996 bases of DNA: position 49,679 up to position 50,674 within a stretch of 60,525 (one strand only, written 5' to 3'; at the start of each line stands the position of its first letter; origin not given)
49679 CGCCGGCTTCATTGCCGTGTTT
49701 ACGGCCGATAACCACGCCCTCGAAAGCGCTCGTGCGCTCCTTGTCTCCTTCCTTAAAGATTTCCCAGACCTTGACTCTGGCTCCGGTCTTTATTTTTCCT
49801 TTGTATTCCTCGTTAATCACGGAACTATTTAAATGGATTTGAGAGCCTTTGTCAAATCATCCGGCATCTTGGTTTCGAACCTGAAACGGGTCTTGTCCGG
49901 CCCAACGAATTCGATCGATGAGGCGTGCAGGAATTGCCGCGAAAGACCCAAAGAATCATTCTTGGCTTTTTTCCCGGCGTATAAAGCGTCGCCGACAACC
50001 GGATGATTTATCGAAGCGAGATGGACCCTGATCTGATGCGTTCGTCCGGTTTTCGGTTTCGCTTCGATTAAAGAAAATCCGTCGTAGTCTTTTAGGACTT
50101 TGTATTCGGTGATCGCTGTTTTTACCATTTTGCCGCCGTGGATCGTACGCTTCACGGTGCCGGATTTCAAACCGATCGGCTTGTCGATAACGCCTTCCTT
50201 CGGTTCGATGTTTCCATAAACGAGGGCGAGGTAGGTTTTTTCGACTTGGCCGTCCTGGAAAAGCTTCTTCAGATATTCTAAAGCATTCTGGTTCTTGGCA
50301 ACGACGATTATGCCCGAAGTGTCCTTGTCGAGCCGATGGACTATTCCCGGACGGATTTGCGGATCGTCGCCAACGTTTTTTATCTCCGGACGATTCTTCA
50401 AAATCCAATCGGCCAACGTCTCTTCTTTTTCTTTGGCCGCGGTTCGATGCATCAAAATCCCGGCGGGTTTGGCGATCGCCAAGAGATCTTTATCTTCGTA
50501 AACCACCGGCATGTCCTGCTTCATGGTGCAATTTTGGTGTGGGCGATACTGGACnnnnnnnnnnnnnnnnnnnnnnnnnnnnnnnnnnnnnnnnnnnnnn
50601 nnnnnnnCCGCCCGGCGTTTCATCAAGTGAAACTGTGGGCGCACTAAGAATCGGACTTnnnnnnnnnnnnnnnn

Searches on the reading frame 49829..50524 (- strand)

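Call 42: search_protein_families(library=pfam, proteins=[window:49829-50524:-], max_evalue=0.001)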
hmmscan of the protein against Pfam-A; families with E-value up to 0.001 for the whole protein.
window:49829-50524:- (231 aa): 1 family
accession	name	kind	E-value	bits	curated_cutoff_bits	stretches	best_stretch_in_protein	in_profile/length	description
PF00849.27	PseudoU_synth_2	-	6.7e-34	117.7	26.8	1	14-171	2-152/152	RNA pseudouridylate synthase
